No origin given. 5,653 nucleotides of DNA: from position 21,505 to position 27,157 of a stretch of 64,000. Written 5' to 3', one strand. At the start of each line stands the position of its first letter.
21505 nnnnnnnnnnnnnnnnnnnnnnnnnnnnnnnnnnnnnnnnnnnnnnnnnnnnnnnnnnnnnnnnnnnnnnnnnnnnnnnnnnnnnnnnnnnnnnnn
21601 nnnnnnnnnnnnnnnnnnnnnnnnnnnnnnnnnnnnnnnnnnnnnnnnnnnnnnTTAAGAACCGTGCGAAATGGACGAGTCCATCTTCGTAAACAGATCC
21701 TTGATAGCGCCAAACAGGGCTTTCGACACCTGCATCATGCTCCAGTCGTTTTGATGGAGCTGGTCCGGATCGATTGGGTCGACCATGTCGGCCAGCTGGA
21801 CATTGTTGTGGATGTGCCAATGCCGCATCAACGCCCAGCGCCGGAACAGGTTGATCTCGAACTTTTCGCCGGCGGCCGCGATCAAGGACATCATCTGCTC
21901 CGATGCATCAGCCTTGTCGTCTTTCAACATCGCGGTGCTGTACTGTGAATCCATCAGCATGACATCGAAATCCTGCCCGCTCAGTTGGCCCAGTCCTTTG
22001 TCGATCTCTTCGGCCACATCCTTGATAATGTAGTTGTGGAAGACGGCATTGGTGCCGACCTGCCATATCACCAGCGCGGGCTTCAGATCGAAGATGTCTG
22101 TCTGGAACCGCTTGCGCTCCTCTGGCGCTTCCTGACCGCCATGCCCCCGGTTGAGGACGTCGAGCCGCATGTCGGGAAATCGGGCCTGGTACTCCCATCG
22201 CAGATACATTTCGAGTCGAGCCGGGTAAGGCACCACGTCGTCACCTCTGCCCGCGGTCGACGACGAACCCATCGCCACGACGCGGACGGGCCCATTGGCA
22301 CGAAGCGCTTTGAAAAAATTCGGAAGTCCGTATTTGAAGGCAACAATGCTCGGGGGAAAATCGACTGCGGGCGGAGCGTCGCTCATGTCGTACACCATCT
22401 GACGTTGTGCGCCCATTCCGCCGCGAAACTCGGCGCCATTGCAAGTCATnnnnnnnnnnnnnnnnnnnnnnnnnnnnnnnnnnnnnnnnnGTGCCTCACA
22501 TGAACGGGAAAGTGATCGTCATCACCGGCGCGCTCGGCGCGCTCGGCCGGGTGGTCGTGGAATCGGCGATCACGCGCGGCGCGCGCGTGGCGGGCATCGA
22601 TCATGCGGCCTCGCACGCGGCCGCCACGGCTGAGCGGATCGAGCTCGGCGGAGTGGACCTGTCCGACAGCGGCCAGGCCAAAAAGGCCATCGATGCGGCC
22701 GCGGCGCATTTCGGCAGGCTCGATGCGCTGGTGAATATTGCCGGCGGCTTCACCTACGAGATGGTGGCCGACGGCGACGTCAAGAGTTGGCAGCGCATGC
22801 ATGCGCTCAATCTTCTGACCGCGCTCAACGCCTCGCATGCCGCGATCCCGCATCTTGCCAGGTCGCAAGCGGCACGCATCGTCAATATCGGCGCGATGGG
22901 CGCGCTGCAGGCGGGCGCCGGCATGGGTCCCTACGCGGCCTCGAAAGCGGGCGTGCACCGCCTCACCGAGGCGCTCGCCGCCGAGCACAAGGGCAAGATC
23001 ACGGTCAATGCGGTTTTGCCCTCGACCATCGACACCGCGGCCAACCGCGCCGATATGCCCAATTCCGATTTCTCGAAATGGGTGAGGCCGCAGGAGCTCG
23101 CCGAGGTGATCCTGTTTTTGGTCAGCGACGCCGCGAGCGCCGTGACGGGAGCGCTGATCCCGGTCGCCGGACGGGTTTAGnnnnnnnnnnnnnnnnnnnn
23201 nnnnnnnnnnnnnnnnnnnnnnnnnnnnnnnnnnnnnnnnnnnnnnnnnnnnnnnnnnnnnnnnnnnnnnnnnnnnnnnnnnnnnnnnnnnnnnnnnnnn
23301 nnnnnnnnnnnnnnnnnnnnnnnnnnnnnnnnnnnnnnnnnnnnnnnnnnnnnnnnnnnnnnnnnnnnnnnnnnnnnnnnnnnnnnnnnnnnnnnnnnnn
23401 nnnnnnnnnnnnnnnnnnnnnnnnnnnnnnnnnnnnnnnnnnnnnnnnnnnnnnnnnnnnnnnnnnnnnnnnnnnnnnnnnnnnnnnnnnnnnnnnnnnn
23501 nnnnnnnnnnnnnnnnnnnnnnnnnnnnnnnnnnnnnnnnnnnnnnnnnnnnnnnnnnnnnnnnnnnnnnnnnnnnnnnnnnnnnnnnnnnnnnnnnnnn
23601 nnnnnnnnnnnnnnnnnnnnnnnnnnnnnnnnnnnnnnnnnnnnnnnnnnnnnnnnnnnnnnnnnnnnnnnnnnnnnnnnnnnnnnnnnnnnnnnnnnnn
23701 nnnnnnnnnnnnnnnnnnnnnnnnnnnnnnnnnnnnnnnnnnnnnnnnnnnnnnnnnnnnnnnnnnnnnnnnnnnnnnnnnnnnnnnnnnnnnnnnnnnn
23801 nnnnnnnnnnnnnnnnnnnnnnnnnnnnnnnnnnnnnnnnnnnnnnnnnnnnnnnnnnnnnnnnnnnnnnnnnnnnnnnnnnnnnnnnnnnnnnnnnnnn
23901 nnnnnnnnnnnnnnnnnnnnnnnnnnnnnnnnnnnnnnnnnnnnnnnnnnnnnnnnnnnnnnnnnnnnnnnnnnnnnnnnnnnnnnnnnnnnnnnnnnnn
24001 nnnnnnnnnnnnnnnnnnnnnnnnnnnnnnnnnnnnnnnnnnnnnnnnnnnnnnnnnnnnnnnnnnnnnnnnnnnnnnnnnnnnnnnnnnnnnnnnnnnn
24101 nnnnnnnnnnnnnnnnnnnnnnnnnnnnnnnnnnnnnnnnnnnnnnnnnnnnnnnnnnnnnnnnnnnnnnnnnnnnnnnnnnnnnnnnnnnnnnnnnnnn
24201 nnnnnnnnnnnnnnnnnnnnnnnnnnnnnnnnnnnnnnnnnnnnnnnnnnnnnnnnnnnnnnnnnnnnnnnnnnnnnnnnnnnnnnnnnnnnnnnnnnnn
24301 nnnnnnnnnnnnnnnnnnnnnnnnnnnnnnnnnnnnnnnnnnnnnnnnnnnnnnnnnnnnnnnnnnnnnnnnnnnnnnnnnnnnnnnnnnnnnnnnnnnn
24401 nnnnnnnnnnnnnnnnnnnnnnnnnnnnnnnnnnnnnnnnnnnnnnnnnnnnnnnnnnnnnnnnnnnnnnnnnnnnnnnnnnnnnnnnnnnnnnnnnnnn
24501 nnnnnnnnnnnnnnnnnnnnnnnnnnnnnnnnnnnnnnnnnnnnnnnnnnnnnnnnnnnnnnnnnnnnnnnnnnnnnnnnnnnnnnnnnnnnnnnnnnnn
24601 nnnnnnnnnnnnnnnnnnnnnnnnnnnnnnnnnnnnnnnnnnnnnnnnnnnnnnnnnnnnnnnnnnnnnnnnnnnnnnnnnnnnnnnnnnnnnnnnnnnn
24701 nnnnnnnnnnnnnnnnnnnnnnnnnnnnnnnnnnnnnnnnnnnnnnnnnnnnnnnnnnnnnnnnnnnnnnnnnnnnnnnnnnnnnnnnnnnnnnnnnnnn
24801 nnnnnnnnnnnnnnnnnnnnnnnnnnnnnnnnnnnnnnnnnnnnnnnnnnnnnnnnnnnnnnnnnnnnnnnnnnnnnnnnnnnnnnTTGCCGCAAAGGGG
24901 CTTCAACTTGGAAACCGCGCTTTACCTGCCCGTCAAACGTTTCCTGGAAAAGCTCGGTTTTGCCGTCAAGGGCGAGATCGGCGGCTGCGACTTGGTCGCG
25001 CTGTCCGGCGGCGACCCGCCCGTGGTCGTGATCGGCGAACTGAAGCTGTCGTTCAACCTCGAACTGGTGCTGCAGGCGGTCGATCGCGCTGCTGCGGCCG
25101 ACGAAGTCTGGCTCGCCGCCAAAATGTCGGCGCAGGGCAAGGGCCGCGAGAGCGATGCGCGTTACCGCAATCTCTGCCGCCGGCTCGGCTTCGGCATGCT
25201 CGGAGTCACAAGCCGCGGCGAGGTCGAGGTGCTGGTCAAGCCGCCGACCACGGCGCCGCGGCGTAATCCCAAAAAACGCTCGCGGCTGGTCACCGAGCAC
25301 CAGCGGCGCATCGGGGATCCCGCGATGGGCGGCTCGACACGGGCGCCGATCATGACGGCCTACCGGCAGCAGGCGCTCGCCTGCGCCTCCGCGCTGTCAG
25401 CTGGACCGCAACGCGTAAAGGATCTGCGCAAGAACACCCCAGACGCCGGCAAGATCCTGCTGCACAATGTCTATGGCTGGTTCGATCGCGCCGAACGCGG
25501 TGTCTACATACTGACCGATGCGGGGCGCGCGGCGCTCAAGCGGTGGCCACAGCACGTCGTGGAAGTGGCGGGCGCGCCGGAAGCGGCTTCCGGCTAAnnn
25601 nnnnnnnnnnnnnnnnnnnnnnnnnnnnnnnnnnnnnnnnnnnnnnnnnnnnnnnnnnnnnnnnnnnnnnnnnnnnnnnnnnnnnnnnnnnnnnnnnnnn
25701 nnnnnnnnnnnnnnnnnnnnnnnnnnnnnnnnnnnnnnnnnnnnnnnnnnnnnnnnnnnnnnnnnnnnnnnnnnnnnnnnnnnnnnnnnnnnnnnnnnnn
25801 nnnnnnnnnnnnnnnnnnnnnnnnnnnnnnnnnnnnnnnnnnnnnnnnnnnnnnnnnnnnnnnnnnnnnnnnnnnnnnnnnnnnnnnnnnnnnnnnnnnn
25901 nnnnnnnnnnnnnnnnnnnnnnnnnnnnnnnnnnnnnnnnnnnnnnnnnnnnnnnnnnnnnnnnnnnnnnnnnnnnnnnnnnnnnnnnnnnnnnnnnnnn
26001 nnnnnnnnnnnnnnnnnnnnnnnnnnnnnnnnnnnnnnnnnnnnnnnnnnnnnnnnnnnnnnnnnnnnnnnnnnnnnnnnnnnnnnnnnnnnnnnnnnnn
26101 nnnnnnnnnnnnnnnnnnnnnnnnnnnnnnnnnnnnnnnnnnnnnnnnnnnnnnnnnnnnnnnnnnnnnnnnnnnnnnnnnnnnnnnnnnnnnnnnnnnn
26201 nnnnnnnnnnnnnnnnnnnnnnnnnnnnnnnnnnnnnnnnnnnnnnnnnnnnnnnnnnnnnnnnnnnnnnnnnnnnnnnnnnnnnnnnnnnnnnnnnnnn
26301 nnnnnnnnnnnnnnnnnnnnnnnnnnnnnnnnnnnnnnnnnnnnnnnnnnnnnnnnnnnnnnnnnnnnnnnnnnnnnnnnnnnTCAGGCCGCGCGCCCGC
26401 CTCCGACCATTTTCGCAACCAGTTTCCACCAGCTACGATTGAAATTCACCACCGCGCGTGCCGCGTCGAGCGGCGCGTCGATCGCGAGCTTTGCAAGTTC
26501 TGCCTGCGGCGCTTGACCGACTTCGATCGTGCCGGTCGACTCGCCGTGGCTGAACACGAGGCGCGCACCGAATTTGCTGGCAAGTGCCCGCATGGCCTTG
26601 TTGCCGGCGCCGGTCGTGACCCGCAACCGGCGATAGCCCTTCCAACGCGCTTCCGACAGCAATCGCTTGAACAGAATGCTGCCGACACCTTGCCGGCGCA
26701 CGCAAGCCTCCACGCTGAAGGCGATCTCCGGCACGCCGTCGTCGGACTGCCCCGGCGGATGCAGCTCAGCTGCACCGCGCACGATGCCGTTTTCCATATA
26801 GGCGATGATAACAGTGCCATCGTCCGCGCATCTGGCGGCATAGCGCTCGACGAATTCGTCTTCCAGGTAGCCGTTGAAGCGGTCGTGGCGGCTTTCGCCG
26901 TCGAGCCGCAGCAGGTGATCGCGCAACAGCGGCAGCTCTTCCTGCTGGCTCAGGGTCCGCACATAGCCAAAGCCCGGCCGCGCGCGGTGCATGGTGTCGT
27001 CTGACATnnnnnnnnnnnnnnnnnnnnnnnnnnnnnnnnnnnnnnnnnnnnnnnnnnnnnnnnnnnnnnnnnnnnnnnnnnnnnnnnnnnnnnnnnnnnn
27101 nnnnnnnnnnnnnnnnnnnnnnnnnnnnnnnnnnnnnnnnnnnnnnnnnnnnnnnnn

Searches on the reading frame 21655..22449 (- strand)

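Call 93: search_protein_families(library=pfam, proteins=[window:21655-22449:-], max_evalue=0.00001)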
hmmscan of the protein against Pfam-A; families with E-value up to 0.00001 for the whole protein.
window:21655-22449:- (264 aa): 2 families
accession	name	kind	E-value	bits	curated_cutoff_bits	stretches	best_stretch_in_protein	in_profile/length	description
PF25182.1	NonGDSL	-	1.2e-37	129.8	80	1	30-222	3-190/220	Non-GDSL lipase-like family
PF13472.12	Lipase_GDSL_2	-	8.8e-07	30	32.9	1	59-200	1-145/178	GDSL-like Lipase/Acylhydrolase family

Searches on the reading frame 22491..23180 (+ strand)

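Call 93: search_protein_families(library=pfam, proteins=[window:22491-23180:+], max_evalue=0.00001)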
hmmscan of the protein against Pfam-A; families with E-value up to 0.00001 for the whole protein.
window:22491-23180:+ (229 aa): 3 families
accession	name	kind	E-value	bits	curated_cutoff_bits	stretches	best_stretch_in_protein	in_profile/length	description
PF00106.31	adh_short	-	8.2e-38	130.3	26.6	1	7-187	1-189/195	short chain dehydrogenase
PF13561.12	adh_short_C2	-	2.9e-34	119.1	27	1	15-225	3-231/236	Enoyl-(Acyl carrier protein) reductase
PF01370.27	Epimerase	-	1.4e-08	34.9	20.9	1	9-171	1-165/240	NAD dependent epimerase/dehydratase family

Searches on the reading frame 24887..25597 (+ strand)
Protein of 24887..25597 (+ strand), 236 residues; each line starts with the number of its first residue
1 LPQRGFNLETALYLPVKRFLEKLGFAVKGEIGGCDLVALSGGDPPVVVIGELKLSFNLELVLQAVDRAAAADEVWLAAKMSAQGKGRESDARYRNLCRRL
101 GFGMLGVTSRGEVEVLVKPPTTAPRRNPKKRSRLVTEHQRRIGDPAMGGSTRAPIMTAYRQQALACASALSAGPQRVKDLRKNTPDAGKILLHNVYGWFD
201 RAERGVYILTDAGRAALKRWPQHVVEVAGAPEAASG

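Call 94: search_protein_families(library=pfam, proteins=[window:24887-25597:+], max_evalue=0.00001)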
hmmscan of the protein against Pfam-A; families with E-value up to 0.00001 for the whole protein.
window:24887-25597:+ (236 aa): 1 family
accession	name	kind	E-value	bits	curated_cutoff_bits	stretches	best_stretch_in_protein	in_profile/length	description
PF09929.15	DUF2161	-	1.6e-37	128.7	27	1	109-216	8-118/118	Putative PD-(D/E)XK phosphodiesterase (DUF2161)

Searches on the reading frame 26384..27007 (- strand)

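Call 94: search_protein_families(library=pfam, proteins=[window:26384-27007:-], max_evalue=0.00001)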
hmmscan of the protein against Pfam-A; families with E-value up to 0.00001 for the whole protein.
window:26384-27007:- (207 aa): 1 family
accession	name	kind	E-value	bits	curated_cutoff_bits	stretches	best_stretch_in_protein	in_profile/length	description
PF00583.31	Acetyltransf_1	-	4.4e-09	37.1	20.7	1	45-147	14-115/116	Acetyltransferase (GNAT) family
